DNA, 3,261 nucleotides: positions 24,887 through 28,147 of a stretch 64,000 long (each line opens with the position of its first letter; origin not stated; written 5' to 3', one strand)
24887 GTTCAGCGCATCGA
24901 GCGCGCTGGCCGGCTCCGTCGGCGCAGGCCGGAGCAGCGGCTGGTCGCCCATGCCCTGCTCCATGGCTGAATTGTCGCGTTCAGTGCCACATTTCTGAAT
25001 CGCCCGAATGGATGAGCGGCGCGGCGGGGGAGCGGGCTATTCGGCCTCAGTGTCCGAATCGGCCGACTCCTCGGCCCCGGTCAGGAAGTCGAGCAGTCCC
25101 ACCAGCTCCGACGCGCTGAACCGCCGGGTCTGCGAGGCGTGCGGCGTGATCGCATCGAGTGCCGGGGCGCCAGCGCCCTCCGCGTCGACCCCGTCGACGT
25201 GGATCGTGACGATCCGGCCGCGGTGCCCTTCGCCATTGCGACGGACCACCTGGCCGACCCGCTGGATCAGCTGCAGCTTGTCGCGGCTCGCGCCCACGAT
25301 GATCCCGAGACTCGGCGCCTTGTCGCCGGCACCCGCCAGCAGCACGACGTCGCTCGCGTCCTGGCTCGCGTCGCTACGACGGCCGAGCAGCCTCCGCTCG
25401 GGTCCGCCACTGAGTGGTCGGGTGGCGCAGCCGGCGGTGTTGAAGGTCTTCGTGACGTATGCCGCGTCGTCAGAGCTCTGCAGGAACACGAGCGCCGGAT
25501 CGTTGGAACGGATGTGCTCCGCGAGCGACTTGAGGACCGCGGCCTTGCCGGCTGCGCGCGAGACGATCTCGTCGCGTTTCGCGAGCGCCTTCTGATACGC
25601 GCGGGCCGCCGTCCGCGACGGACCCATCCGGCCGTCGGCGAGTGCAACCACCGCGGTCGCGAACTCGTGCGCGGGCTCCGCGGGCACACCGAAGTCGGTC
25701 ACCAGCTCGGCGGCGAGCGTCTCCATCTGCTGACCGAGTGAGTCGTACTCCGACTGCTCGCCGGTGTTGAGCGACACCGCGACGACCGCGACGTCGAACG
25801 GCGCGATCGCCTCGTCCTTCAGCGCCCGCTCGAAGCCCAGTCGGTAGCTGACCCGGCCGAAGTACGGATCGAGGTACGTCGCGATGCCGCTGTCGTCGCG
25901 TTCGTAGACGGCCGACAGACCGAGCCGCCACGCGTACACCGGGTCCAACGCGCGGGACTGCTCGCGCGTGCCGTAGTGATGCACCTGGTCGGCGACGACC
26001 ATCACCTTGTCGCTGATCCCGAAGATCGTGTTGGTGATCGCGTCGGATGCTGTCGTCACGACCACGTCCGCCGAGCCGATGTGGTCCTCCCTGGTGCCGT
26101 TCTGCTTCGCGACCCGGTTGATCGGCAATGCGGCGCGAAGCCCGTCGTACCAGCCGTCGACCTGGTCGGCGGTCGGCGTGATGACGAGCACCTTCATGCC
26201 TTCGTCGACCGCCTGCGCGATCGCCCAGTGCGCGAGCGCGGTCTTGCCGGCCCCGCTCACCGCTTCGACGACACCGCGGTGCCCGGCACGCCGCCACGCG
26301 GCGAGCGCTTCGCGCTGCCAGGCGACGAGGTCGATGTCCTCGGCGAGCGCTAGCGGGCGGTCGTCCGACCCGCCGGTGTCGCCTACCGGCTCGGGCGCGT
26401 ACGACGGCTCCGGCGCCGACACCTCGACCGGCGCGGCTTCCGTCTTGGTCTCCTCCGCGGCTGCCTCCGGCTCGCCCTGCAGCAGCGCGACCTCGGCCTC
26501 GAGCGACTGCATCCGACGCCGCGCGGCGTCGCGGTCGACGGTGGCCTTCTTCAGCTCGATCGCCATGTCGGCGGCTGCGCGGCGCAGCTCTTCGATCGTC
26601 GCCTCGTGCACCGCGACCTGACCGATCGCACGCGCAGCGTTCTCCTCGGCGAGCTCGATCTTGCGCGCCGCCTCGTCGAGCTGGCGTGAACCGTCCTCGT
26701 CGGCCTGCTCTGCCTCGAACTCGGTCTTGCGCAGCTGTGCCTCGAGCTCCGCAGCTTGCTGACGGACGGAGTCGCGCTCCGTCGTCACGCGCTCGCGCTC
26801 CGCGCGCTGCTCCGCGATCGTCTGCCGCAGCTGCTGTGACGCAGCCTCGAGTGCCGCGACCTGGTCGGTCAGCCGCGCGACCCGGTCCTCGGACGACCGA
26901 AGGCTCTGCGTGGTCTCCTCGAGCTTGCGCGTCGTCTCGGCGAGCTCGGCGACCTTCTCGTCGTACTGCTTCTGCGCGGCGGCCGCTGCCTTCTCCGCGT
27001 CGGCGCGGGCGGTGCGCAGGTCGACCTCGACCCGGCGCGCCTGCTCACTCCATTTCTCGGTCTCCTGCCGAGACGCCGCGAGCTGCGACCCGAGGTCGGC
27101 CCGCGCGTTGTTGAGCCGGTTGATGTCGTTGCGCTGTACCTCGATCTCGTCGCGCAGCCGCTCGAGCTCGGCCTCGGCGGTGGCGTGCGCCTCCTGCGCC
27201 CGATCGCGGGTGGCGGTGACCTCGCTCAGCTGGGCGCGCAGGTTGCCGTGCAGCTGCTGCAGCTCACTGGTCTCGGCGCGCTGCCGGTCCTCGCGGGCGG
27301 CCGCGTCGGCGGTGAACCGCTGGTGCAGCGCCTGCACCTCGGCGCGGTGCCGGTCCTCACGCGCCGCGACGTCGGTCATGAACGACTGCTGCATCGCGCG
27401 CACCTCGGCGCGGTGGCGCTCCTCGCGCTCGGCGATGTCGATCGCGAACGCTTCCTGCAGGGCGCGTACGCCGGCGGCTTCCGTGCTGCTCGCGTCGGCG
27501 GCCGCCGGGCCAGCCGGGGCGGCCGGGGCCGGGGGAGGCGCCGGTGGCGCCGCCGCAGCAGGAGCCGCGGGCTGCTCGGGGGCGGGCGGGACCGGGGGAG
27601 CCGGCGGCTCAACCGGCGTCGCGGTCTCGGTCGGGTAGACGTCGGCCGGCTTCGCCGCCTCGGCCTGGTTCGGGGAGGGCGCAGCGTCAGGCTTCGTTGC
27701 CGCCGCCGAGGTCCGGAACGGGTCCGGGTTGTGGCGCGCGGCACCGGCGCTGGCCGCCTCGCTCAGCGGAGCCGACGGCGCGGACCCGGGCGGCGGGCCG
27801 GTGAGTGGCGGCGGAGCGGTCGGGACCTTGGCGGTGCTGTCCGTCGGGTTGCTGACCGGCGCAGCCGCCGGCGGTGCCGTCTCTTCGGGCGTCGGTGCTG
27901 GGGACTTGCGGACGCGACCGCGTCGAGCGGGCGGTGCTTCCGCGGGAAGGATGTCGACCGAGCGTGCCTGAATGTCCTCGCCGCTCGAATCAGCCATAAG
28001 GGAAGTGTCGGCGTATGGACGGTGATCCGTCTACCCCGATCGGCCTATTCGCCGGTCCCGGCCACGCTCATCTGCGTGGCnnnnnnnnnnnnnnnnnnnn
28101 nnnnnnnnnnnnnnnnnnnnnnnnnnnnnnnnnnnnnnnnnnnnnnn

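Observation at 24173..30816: Three paralogous coiled-coil genes, two carrying SF2 helicase cores with complementary motif decay, plus an embedded FKBP lipoprotein: best candidate for an undescribed system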

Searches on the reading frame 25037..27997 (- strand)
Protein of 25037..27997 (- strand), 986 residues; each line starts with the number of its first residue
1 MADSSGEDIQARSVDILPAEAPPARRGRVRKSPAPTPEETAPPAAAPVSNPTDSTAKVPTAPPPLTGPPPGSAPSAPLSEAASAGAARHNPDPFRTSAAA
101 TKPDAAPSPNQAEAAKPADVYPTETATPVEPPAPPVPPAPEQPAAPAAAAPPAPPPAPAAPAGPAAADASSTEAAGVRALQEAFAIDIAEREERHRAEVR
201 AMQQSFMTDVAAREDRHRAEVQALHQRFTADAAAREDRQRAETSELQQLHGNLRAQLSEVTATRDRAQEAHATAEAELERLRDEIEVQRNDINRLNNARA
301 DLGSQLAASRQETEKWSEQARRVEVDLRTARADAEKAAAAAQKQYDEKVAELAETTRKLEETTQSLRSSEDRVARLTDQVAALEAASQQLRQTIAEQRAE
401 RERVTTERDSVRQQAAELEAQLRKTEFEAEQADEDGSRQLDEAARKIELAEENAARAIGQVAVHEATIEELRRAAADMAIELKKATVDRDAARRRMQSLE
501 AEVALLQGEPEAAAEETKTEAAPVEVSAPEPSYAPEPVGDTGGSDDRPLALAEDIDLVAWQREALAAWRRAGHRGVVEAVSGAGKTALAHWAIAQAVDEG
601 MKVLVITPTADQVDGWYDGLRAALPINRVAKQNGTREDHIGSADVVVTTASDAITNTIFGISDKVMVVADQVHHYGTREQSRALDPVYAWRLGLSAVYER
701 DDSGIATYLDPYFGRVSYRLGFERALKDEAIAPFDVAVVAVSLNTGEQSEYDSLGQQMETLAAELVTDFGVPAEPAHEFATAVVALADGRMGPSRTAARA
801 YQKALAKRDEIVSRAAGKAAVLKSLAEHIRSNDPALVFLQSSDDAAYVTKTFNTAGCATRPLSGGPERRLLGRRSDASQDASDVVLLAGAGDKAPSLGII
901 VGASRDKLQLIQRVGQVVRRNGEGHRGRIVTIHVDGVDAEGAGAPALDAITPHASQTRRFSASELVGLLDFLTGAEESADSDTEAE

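Call 7: search_protein_families(library=pfam, proteins=[window:25037-27997:-], max_evalue=0.01)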
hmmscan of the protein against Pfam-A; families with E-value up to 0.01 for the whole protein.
window:25037-27997:- (986 aa): 2 families
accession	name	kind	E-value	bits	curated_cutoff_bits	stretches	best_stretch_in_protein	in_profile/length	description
PF04851.21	ResIII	-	4.9e-11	43.2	22.5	1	555-700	2-164/164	Type III restriction enzyme, res subunit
PF00270.35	DEAD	-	2.6e-08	34.2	26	1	561-683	4-137/167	DEAD/DEAH box helicase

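Call 8: search_protein_families(library=ncbifam, proteins=[window:25037-27997:-], max_evalue=0.01)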
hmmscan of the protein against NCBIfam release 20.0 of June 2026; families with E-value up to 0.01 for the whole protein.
window:25037-27997:- (986 aa): 6 families
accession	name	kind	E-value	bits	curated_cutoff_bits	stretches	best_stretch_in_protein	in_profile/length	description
TIGR04095.1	dnd_restrict_1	equivalog_domain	6.6e-24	84.7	600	1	553-762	5-233/451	DNA phosphorothioation system restriction enzyme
TIGR04523.1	Mplasa_alph_rch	subfamily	5.5e-08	31.2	270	1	246-515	209-489/745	helix-rich protein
TIGR02168.1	SMC_prok_B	equivalog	3.6e-06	25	567.35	1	342-518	678-857/1181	chromosome segregation protein SMC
TIGR02169.1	SMC_prok_A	equivalog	0.00097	16.9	729.4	1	193-439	244-496/1165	chromosome segregation protein SMC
NF041034.1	Rad50_Sulf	equivalog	0.0017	16.3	1000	1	241-486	461-697/872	DNA double-strand break repair ATPase Rad50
NF045487.1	ASRP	equivalog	0.0058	15.3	300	0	209-503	185-476/593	archaea-specific SMC-related protein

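Call 11: find_homologous_proteins(query=window:25037-27997:-)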
Query window:25037-27997:- (986 aa): 19 proteins with E <= 0.001 among 8000 candidates.
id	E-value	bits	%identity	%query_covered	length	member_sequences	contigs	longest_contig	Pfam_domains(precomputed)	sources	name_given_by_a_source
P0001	0.0e+0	2068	100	100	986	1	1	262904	PF00270.36,PF04851.22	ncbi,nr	ncbi:MAG TPA: DEAD/DEAH box helicase family protein [Mycobacteriales bacterium]|nr:DEAD/DEAH box hel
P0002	0.0e+0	1621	81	100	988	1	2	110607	PF00270.36,PF04851.22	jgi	jgi:superfamily II DNA or RNA helicase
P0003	0.0e+0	1585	79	100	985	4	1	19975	PF00270.36,PF04851.22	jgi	jgi:superfamily II DNA or RNA helicase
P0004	0.0e+0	1322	73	90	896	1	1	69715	PF00270.36,PF04851.22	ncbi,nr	ncbi:MAG TPA: DEAD/DEAH box helicase family protein [Mycobacteriales bacterium]|nr:DEAD/DEAH box hel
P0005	0.0e+0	1270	73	87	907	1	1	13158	PF00270.36,PF04851.22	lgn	-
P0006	0.0e+0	1226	68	89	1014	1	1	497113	PF00270.36,PF04851.22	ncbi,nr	ncbi:MAG TPA: DEAD/DEAH box helicase family protein [Mycobacteriales bacterium]|nr:DEAD/DEAH box hel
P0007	0.0e+0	1198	67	89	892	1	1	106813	PF00270.36,PF04851.22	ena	-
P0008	0.0e+0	1180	67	91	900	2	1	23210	PF00270.36,PF00038.27,PF04851.22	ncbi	-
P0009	0.0e+0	1180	67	91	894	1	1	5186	PF00270.36,PF00038.27,PF04851.22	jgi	jgi:RNA polymerase primary sigma factor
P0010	0.0e+0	1020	61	84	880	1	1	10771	PF00270.36,PF04851.22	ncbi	-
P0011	1.1e-296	1005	56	88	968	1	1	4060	PF00270.36,PF04851.22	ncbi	ncbi:MAG: DEAD/DEAH box helicase family protein [Mycobacteriales bacterium]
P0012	1.3e-259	882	51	98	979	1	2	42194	PF04851.22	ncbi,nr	ncbi:MAG TPA: DEAD/DEAH box helicase family protein [Mycobacteriales bacterium]|nr:DEAD/DEAH box hel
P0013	2.6e-253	862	53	82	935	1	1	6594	PF00271.38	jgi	jgi:superfamily II DNA or RNA helicase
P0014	2.5e-251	855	54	86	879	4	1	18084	PF00270.36,PF27974.1,PF04851.22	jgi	jgi:superfamily II DNA or RNA helicase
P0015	1.7e-244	832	53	81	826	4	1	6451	-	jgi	jgi:superfamily II DNA or RNA helicase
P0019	3.1e-154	534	44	78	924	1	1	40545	PF04851.22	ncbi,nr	ncbi:MAG TPA: DEAD/DEAH box helicase family protein [Mycobacteriales bacterium]|nr:DEAD/DEAH box hel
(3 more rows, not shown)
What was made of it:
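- Tried and rejected: Full-length homology search with B (call 11).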

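Call 16: find_encoding_contigs(protein=P0006, flank=10000, max_places=2)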
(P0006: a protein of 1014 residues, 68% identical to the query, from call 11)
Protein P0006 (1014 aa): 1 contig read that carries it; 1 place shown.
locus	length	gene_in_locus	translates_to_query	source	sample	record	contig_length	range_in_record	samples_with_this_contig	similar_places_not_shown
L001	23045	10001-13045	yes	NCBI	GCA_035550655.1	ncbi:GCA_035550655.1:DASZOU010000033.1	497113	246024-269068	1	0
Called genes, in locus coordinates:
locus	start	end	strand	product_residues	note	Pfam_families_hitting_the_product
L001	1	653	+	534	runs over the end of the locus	PF04185:Phosphoesterase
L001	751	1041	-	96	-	PF13239:2TM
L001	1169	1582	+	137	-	-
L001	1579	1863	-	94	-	PF13239:2TM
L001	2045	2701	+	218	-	-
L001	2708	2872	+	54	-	-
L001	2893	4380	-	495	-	PF00171:Aldedh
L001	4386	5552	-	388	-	PF04909:Amidohydro_2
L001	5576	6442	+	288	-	PF12697:Abhydrolase_6 (weak), PF00561:Abhydrolase_1 (weak)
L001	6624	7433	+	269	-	PF13828:DUF4190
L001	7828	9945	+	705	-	-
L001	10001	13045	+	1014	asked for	PF00270:DEAD (faint), PF04851:ResIII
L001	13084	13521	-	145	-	PF01042:Ribonuc_L-PSP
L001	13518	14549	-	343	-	PF03069:FmdA_AmdA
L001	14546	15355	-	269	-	PF00753:Lactamase_B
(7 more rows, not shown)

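Call 17: find_encoding_contigs(protein=P0019, flank=10000, max_places=2)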
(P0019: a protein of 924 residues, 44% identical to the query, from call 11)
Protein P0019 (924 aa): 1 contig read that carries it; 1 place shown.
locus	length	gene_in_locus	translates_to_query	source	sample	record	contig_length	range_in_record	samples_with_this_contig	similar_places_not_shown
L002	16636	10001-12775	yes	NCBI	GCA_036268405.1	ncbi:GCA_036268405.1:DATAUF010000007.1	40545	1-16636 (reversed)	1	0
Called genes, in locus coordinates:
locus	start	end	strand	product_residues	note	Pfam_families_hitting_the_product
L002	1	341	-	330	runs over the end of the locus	PF01073:3Beta_HSD, PF01370:Epimerase, PF05368:NmrA, PF13460:NAD_binding_10, PF16363:GDP_Man_Dehyd, PF07993:NAD_binding_4 (weak)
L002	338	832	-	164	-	PF13577:SnoaL_4, PF14534:DUF4440 (weak), PF12680:SnoaL_2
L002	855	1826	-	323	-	PF08240:ADH_N, PF00107:ADH_zinc_N, PF13602:ADH_zinc_N_2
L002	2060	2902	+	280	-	-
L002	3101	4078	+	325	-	-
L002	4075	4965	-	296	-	PF00561:Abhydrolase_1, PF12146:Hydrolase_4, PF12697:Abhydrolase_6, PF03096:Ndr (weak)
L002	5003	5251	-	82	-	PF19870:DUF6343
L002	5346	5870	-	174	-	PF01243:PNPOx_N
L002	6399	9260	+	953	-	PF00270:DEAD, PF04851:ResIII, PF00271:Helicase_C (weak)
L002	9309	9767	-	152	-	-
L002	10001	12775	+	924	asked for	PF04851:ResIII (weak)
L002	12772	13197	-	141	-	PF01042:Ribonuc_L-PSP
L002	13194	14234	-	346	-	PF03069:FmdA_AmdA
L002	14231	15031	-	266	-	PF00753:Lactamase_B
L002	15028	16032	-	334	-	PF19300:BPD_transp_1_N, PF00528:BPD_transp_1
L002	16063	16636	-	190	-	?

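Call 21: search_protein_families(library=padloc, proteins=[window:25037-27997:-], max_evalue=0.01)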
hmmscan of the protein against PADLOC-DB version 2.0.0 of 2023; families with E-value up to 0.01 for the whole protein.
window:25037-27997:- (986 aa): 6 families
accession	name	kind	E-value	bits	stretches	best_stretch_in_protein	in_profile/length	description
PDLC02707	PbeA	-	5.1e-34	115.9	1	552-926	248-623/672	PbeA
PDLC02704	PbeA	-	7.2e-29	98.8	1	538-763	251-484/682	PbeA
PDLC02706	PbeA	-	4.8e-10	36.6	1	559-760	272-497/722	PbeA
PDLC02705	PbeA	-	2.5e-09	33.9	1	560-758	253-471/691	PbeA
PDLC00551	JetC2|JetC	-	0.00077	15.4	1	233-491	733-990/1365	DUF3584 domain; MukB-like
PDLC03865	LmuB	-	0.0065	12.7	1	229-501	575-820/1007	-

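Call 26: find_encoding_contigs(protein=P0002, flank=10000, max_places=1)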
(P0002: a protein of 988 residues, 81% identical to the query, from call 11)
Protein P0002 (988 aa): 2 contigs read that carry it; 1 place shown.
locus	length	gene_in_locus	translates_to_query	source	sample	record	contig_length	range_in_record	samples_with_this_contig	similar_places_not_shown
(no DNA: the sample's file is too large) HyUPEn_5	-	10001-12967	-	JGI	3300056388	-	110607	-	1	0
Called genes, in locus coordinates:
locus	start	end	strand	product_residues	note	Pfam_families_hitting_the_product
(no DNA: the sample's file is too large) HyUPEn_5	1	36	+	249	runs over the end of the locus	PF00005:ABC_tran, PF13304:AAA_21 (faint)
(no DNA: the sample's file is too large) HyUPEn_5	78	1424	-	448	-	PF00561:Abhydrolase_1, PF00211:Guanylate_cyc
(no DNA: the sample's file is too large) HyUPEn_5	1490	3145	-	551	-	PF02129:Peptidase_S15, PF08530:PepX_C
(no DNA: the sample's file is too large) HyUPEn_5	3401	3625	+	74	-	-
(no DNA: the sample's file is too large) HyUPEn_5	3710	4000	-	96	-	PF13239:2TM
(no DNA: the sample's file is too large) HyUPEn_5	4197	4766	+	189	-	-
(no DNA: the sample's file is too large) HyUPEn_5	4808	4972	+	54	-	-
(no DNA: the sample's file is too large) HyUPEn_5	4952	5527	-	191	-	PF01243:PNPOx_N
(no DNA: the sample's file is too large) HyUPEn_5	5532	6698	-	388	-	PF04909:Amidohydro_2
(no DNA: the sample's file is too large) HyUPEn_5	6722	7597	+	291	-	PF00561:Abhydrolase_1 (weak), PF12146:Hydrolase_4 (faint)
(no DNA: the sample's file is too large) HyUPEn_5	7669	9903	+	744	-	-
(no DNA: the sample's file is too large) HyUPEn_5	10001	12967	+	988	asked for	PF04851:ResIII, PF00270:DEAD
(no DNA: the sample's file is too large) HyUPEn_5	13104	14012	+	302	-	-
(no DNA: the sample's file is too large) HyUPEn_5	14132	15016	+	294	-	PF09407:AbiEi_1, PF04480:DUF559, PF18741:MTES_1575 (weak)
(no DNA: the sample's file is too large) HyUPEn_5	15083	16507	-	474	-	PF12146:Hydrolase_4 (weak), PF00561:Abhydrolase_1 (weak)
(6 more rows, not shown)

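Call 27: find_encoding_contigs(protein=P0008, flank=10000, max_places=1)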
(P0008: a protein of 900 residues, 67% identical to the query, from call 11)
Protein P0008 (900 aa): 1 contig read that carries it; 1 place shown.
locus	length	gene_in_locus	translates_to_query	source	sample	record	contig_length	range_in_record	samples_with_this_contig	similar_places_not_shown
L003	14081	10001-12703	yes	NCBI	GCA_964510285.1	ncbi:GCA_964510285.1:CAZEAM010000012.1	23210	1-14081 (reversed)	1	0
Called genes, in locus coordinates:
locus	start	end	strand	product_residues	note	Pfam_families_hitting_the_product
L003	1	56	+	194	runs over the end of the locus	-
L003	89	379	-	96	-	PF13239:2TM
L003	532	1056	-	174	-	PF01243:PNPOx_N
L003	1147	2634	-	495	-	PF00171:Aldedh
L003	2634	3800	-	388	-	PF04909:Amidohydro_2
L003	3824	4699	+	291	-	PF00561:Abhydrolase_1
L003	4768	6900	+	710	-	PF04851:ResIII (faint)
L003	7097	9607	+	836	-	PF06119:NIDO, PF13620:CarboxypepD_reg (weak)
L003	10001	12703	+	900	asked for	PF00038:Filament (faint), PF00270:DEAD (weak), PF04851:ResIII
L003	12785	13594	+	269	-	-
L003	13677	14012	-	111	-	PF04993:TfoX_N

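Call 28: find_encoding_contigs(protein=P0012, flank=10000, max_places=1)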
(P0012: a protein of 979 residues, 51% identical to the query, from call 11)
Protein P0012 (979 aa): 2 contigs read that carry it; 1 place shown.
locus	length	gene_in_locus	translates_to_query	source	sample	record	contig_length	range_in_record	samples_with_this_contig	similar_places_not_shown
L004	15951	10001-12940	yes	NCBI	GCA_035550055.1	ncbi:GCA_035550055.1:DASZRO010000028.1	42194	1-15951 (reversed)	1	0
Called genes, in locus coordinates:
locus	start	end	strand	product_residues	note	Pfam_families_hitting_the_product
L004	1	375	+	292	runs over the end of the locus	PF00294:PfkB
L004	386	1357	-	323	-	PF08240:ADH_N, PF00107:ADH_zinc_N, PF13602:ADH_zinc_N_2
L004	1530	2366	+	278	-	-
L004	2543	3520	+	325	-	-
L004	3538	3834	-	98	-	PF13239:2TM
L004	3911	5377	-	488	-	PF00171:Aldedh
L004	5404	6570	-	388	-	PF04909:Amidohydro_2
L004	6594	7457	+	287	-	PF00561:Abhydrolase_1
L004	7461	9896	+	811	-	PF22666:Glyco_hydro_2_N2, PF00703:Glyco_hydro_2, PF17753:Ig_mannosidase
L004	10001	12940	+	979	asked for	PF04851:ResIII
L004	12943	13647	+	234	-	-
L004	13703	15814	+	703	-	-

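Call 43: find_encoding_contigs(protein=P0003, flank=10000, max_places=1)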
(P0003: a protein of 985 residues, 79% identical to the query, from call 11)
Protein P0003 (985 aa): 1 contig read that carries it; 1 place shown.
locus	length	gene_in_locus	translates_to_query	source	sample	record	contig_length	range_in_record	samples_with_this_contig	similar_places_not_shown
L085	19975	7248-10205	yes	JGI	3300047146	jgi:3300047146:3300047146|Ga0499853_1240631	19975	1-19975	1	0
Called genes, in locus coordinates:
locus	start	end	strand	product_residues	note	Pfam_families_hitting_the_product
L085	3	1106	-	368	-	?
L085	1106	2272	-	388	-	PF04909:Amidohydro_2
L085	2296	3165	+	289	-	PF12697:Abhydrolase_6 (weak), PF00561:Abhydrolase_1 (weak)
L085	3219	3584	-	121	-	-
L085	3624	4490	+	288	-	PF13635:DUF4143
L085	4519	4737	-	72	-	-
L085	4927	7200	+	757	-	-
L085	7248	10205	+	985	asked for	PF04851:ResIII, PF00270:DEAD (weak)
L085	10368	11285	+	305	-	-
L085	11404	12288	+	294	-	PF09407:AbiEi_1, PF04480:DUF559, PF18741:MTES_1575 (weak)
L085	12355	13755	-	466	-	PF00561:Abhydrolase_1 (faint), PF12146:Hydrolase_4 (faint)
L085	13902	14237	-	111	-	PF01850:PIN (weak)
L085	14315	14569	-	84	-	PF07362:CcdA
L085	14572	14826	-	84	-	-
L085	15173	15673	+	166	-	-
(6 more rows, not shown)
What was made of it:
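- AbiEi, PIN and NERD genes follow the unit in relatives (calls 26, 43).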

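Call 76: search_protein_families(library=pfam, proteins=[L002:9309-9767:-], max_evalue=0.001)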
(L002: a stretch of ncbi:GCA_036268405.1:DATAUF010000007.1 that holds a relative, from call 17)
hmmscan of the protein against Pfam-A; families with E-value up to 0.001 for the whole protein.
L002:9309-9767:- (152 aa): 1 family
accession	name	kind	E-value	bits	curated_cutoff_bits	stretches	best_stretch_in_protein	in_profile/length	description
PF01442.23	Apolipoprotein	-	5.7e-05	23.3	90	0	30-94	123-187/190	Apolipoprotein A1/A4/E domain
